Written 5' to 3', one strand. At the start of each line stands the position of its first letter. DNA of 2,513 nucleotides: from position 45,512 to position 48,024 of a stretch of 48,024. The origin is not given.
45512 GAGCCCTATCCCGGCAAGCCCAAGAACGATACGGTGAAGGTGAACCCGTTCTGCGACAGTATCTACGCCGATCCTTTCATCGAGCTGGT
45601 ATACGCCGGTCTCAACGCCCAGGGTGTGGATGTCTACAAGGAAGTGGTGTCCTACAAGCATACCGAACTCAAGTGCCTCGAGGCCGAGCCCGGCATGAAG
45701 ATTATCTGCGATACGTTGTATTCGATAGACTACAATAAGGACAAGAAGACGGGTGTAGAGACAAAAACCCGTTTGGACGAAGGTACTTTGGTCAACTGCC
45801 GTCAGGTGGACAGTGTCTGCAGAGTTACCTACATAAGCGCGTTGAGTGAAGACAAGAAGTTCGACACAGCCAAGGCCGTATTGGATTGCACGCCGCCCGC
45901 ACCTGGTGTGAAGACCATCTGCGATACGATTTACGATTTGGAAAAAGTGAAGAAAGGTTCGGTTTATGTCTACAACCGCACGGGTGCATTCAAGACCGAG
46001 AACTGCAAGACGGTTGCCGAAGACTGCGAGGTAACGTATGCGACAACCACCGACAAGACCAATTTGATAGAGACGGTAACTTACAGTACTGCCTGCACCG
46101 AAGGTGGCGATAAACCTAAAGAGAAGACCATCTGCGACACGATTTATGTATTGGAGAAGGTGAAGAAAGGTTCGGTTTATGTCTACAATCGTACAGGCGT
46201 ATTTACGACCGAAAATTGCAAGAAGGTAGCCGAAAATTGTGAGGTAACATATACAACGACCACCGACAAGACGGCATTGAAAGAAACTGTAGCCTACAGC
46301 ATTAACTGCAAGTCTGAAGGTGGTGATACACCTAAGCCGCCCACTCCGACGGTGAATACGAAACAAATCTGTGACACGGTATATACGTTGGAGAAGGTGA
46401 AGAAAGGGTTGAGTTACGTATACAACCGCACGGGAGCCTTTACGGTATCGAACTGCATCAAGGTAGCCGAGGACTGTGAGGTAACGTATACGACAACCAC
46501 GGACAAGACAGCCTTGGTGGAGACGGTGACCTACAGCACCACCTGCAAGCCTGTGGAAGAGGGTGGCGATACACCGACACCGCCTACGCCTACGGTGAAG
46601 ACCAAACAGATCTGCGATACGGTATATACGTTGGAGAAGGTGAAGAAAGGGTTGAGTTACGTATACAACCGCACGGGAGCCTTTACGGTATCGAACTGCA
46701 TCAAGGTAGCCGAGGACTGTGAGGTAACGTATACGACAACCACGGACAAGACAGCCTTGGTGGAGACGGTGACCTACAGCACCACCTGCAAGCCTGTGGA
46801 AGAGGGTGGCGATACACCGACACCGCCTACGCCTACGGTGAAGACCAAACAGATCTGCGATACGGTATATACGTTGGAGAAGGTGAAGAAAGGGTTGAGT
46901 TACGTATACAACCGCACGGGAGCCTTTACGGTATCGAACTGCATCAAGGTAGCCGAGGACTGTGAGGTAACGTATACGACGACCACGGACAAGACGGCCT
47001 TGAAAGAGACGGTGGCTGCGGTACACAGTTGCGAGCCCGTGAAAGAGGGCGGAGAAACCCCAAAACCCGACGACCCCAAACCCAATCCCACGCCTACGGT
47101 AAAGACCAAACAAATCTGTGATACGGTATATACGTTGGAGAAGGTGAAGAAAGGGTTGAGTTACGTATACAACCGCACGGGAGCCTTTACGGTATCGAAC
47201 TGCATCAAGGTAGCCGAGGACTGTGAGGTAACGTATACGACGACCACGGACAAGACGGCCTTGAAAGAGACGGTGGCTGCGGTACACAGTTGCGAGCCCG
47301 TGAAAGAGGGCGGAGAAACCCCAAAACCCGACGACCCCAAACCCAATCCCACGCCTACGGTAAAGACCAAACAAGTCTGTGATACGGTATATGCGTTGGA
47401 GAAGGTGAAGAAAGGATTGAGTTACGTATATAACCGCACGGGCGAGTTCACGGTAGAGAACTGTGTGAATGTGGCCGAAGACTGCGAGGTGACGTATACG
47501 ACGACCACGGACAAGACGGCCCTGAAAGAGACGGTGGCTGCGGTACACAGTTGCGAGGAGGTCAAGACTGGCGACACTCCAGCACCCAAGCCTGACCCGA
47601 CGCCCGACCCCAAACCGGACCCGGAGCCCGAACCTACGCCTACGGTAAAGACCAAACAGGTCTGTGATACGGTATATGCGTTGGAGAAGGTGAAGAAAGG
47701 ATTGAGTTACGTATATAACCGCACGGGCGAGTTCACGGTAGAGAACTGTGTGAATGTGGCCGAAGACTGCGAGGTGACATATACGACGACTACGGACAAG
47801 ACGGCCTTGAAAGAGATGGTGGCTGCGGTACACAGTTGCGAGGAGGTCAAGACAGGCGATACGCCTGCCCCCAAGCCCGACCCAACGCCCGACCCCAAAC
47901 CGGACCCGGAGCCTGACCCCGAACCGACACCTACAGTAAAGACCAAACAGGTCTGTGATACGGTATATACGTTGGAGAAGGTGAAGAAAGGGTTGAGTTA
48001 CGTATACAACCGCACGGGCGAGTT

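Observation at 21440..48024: Giant + strand gene (at least 8,861 codons) missing from the ORF track; the two huge minus-strand ORFs are its shadows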

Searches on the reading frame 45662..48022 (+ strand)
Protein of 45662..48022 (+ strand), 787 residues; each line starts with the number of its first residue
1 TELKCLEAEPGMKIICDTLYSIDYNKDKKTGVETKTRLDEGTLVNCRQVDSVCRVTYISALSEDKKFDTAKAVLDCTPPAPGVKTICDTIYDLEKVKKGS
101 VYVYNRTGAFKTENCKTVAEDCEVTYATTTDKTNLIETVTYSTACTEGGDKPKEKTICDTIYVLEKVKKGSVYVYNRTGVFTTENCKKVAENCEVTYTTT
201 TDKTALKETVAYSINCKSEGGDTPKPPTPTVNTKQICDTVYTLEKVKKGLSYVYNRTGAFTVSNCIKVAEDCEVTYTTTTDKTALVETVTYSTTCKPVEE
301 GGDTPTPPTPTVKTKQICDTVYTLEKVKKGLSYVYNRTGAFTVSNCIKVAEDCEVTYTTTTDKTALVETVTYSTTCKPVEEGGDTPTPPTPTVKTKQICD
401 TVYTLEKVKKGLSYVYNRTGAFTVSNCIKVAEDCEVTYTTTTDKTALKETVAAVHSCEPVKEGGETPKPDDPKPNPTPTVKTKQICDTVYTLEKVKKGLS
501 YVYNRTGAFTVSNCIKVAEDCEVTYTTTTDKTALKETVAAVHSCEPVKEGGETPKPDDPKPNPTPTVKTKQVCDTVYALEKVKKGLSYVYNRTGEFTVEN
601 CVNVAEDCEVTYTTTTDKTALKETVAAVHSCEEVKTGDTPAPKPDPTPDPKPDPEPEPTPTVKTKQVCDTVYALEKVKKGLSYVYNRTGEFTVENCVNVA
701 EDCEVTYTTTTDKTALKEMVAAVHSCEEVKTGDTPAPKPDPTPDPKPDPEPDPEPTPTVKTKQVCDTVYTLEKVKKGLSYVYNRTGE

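Call 21: search_protein_families(library=pfam, proteins=[window:45740-48022:+], max_evalue=0.1)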
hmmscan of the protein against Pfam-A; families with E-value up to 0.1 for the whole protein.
window:45740-48022:+ (761 aa): 7 families
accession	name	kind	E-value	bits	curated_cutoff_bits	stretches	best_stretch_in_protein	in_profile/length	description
PF08881.15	CVNH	-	7.2e-08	33.6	24.5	0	562-596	39-72/102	CVNH domain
PF18102.6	DTC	-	3.3e-05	24.5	25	0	217-261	64-108/133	Deltex C-terminal domain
PF05887.16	Trypan_PARP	-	7.7e-05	23.1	100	2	706-733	84-113/134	Procyclic acidic repetitive protein (PARP)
PF08808.17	RES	-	9.7e-05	22.9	23.2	0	167-199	32-64/157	RES domain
PF06430.17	L_lactis_RepB_C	-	0.0001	23.1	27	0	216-244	80-108/123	Lactococcus lactis RepB C-terminus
PF20202.4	DUF6564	-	0.0008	19.6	25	0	58-115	140-197/230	Domain of unknown function (DUF6564)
PF00712.24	DNA_pol3_beta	-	0.0098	16.5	24.4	0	459-534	4-63/120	DNA polymerase III beta subunit, N-terminal domain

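Call 32: find_related_loci(query=window:46100-48022:+, collection=metagenome_contigs, flank=10000)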
Query window:46100-48022:+ (641 aa) in metagenome_contigs; peptide patterns used: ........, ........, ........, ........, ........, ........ (x = any residue, [..] = any of these).
110 stretches matched a pattern, but none encodes a relative of the query by tblastn (E <= 1e-3).

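Call 51: search_protein_representatives(protein=window:45662-48022:+)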
Query: 787 residues. Proteins with E-value up to 0.001 (for the whole library): 31; up to 1e-10: 9; up to 1e-30: 3. The best 31 are listed.
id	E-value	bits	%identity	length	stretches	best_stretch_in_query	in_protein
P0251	1.0e-45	172.8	38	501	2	2-279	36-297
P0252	3.0e-45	171.2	31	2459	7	175-624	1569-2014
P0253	2.6e-35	138.4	66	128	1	517-635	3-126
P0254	2.9e-28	115.1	87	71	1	568-635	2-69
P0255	2.4e-27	112.0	39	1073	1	3-256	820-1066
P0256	3.3e-25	105.0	41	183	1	43-216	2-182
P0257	8.2e-22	93.7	57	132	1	498-633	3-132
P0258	1.5e-17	79.7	44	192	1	286-458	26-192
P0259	2.9e-12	62.2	53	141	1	305-378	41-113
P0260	2.0e-10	56.1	34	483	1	617-758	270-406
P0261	3.0e-08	48.9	33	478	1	621-759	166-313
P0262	6.6e-08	47.8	54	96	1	534-626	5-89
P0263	3.2e-07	45.5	54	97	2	731-776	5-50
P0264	3.2e-07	45.5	61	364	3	637-662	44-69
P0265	5.3e-07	44.8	35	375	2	640-758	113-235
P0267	8.8e-07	44.0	35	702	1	648-776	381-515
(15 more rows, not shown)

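Call 53: search_protein_families(library=pfam, proteins=[P0251, P0252, P0255, P0260, P0267], max_evalue=0.01)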
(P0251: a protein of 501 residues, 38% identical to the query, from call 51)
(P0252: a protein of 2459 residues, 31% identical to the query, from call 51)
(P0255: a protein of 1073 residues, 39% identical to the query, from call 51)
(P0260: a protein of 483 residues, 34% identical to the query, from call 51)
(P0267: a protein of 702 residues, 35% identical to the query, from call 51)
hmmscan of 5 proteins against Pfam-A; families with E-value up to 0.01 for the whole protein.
P0251 (501 aa): 4 families
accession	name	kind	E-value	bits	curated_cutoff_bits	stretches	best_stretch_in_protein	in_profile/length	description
PF14743.12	DNA_ligase_OB_2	-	0.00018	21.9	28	0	225-242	44-61/66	DNA ligase OB-like domain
PF11699.14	CENP-C_C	-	0.0012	19.6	29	0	389-419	45-75/85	Mif2/CENP-C like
PF23618.1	T4_gp9_10_C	-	0.0022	18.8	25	0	468-490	7-29/110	Bacteriophage T4 gp9/10-like protein, C-terminal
PF02563.21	Poly_export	-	0.0049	17.4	28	0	395-416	27-48/77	Polysaccharide biosynthesis/export protein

P0252 (2459 aa): 6 families
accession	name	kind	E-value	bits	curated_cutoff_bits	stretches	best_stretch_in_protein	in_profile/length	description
PF23237.1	HYR_4C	-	1.5e-68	227.3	27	12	2049-2096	23-73/73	HYR-like domain with 4 cysteines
PF10774.15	DUF4226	-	3.6e-05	24.4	23.5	0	566-594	83-111/115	Domain of unknown function (DUF4226)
PF15983.10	DUF4767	-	4.5e-05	24.3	27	0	509-544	79-114/139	Domain of unknown function (DUF4767)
PF13730.12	HTH_36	-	0.00011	22.3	25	0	456-472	13-29/55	Helix-turn-helix domain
PF18962.6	Por_Secre_tail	-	0.00051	20.7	27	1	2382-2430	2-50/75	Secretion system C-terminal sorting domain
PF10905.13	DUF2695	-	0.0011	19.5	25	0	581-604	12-35/53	Protein of unknown function (DUF2695)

P0255 (1073 aa): 1 family
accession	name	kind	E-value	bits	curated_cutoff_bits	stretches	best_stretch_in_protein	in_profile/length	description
PF19081.6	Ig_7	-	1.8e-14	54.2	27.3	1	448-527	3-83/84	Ig-like domain CHU_C associated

P0260 (483 aa): 2 families
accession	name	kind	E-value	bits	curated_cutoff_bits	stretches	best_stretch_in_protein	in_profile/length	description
PF18788.6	DarA_N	-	5.8e-36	123.5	27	1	66-205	1-122/122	Defence against restriction A N-terminal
PF05887.16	Trypan_PARP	-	3e-06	27.7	100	1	284-316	76-108/134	Procyclic acidic repetitive protein (PARP)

P0267 (702 aa): 4 families
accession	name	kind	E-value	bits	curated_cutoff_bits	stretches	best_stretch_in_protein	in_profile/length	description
PF18998.6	Flg_new_2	-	1.3e-05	25.5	23.6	1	65-121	18-71/73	Divergent InlB B-repeat domain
PF21595.3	CCL2-like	-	0.00034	21.1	27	0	497-552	43-96/127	CCL2 lectin-like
PF00496.27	SBP_bac_5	-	0.00054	19.6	32.4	0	423-444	17-38/368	Bacterial extracellular solute-binding proteins, family 5 Middle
PF05887.16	Trypan_PARP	-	0.0043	17.5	100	1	471-504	86-119/134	Procyclic acidic repetitive protein (PARP)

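Call 55: find_encoding_contigs(protein=P0254, flank=10000, max_places=4)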
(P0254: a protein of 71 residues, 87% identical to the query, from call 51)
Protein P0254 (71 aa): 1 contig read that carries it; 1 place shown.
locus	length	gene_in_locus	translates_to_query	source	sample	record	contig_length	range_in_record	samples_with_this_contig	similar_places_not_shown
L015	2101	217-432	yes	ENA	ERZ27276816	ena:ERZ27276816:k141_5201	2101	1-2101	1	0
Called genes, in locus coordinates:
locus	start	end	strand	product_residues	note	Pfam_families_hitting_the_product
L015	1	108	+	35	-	?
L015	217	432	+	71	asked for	-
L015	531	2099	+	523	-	?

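Call 56: find_encoding_contigs(protein=P0253, flank=10000, max_places=4)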
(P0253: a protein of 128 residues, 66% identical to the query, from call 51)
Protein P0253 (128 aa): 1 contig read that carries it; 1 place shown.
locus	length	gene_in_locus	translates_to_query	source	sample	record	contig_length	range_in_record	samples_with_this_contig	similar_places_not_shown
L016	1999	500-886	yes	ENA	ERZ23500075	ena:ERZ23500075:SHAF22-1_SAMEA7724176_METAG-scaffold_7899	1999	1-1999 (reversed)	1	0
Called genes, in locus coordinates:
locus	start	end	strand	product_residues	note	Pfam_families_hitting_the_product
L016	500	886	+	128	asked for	-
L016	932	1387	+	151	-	-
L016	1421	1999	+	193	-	?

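Call 59: search_protein_families(library=pfam, proteins=[L015:531-2099:+, L016:932-1387:+, L015:109-432:+], max_evalue=1)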
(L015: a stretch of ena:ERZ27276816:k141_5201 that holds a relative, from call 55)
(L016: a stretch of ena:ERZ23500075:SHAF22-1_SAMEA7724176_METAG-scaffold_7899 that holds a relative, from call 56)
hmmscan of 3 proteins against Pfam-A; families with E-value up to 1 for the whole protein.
L015:531-2099:+ (523 aa): 2 families
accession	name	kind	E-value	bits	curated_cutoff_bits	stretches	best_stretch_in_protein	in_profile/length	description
PF12867.12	DinB_2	-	0.0045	17.9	24.8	1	95-222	16-97/128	DinB superfamily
PF03993.17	DUF349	-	0.28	12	23.9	0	264-298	34-67/75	Domain of Unknown Function (DUF349)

L016:932-1387:+ (151 aa): 0 families

L015:109-432:+ (107 aa): 3 families
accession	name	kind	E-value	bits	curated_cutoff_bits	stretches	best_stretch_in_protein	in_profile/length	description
PF05887.16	Trypan_PARP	-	0.00015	22.2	100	1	9-37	85-113/134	Procyclic acidic repetitive protein (PARP)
PF05616.18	Neisseria_TspB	-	0.044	12.7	20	1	7-36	350-379/517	Neisseria meningitidis TspB protein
PF15358.11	TSKS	-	0.29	10.4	27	1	12-40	23-55/395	Testis-specific serine kinase substrate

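Call 92: find_encoding_contigs(protein=P0256, flank=10000, max_places=3)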
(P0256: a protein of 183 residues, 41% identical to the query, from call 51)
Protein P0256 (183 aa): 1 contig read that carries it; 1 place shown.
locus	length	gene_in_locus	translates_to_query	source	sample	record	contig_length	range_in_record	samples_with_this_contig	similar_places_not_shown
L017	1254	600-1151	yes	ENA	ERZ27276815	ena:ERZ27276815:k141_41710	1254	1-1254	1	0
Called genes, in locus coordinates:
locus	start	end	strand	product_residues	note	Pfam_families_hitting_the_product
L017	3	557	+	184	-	?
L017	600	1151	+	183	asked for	-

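Call 93: find_encoding_contigs(protein=P0258, flank=10000, max_places=3)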
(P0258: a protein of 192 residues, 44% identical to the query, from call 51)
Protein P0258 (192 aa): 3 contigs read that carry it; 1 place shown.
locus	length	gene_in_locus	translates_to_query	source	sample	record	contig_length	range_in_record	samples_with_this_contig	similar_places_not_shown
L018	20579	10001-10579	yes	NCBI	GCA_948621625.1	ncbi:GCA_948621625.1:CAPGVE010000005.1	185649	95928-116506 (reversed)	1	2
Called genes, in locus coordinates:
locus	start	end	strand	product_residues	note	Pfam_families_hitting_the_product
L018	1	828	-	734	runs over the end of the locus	-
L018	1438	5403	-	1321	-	-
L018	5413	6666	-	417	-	-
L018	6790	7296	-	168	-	-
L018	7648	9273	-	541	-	-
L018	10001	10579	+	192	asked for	-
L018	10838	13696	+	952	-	PF17210:SdrD_B (faint)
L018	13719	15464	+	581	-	PF03577:Peptidase_C69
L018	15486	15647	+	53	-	-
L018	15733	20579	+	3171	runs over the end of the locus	PF19408:PKD_6 (weak), PF13585:CHU_C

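Call 97: search_protein_families(library=pfam, proteins=[L018:10838-13696:+], max_evalue=1)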
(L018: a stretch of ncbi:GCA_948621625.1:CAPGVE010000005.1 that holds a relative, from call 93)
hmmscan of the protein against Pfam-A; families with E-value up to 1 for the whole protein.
L018:10838-13696:+ (952 aa): 3 families
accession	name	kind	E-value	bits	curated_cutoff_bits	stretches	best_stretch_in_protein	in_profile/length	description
PF13620.12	CarboxypepD_reg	-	1.4e-05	25.8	32.3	1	492-556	11-75/82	Carboxypeptidase regulatory-like domain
PF17210.9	SdrD_B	-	1.9e-05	25.2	29.7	1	493-542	22-70/112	SdrD B-like domain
PF18962.6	Por_Secre_tail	-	0.00026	21.7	27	1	871-937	3-66/75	Secretion system C-terminal sorting domain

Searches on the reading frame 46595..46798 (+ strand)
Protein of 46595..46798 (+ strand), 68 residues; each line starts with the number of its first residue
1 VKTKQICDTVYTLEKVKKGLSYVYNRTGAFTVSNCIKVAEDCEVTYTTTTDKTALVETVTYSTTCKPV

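Call 71: predict_structure(alignment_id=A2)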
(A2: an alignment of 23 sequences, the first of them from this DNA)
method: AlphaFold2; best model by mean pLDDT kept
length: 68 residues; sequences in the alignment: 23
mean_pLDDT: 95.1   pTM: 0.73
mean pLDDT of the five models: 95.1, 94.0, 93.2, 93.2, 91.5
residues with pLDDT >= 90: 63; 70-90: 5; 50-70: 0; < 50: 0
segments of 3 or more residues with pLDDT < 50: none
pLDDT, mean of each block of 10 residues (from residue 1): 93 96 95 96 96 97 92
secondary structure, 60 per line:
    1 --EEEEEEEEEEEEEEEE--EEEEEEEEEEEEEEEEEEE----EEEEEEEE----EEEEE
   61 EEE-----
elements in order: E3-18 E21-39 E44-51 E56-63

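Call 74: fold_search(model_id=the predicted structure, library=pdb)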
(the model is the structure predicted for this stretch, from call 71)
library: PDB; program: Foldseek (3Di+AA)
matches with E <= 10: 167; with E <= 0.001: 0
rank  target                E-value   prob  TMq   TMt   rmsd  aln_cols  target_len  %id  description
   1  8eqv_B                1.3e+00  0.04  0.18  0.05  15.0       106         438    8  Cryo-EM structure of PRC2 in complex with the long isoform of AEBP2 (released 2024-07-31)
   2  3klq_A                1.5e+00  0.05  0.20  0.13  17.1       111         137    9  Crystal Structure of the Minor Pilin FctB from Streptococcus pyogenes 90/306S (released 2010-04-28)
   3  9zrg_AD               1.8e+00  0.10  0.28  0.13   6.6        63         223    8  Structure of naked mole-rat ribosome (non-rotated) (released 2026-02-18)
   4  9axt_AG               1.9e+00  0.09  0.27  0.14   6.8        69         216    1  Non-translating S. pombe ribosome (released 2024-10-16)
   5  7old_SD               2.0e+00  0.08  0.25  0.13   6.5        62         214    6  Thermophilic eukaryotic 80S ribosome at pe/E (TI)-POST state (released 2022-01-26)
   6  8h1i_A                2.0e+00  0.05  0.18  0.09  12.2        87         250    7  Crystal structure of PlyGRCS, a bacteriophage Endolysin in complex with Cold shock protein C (released 2023-10-18)
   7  7kjk_A4               2.1e+00  0.06  0.24  0.15  12.3        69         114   10  The Neck region of Phage XM1 (6-fold symmetry) (released 2021-11-03)
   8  4lxc_C                2.1e+00  0.05  0.18  0.09  12.2        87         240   10  The antimicrobial peptidase lysostaphin from Staphylococcus simulans (released 2014-07-09)
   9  1r77_B                2.3e+00  0.06  0.17  0.14  11.1        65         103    8  Crystal structure of the cell wall targeting domain of peptidylglycan hydrolase ALE-1 (released 2005-04-12)
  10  8k6t                  2.4e+00  0.03  0.20  0.14  17.2       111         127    9  The minor pilin structure of FctB3 in Streptococcus (released 2023-12-06)
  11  7nhn_d                2.7e+00  0.08  0.28  0.13   7.9        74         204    7  VgaL, an antibiotic resistance ABCF, in complex with 70S ribosome from Listeria monocytogenes (released 2021-05-05)
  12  3dgg_D                2.8e+00  0.11  0.29  0.10  14.1        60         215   17  Crystal structure of FabOX108 (released 2008-08-12)
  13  9kkf_SD               2.8e+00  0.08  0.27  0.12   6.8        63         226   10  Structure of the human 40S ribosome complexed with HCV IRES and eIF3 (released 2025-12-03)
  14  4lxc_D                2.8e+00  0.05  0.21  0.09  12.2        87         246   10  The antimicrobial peptidase lysostaphin from Staphylococcus simulans (released 2014-07-09)
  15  1ztx_H                3.0e+00  0.09  0.30  0.10  13.9        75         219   15  West Nile Virus Envelope Protein DIII in complex with neutralizing E16 antibody Fab (released 2005-10-04)
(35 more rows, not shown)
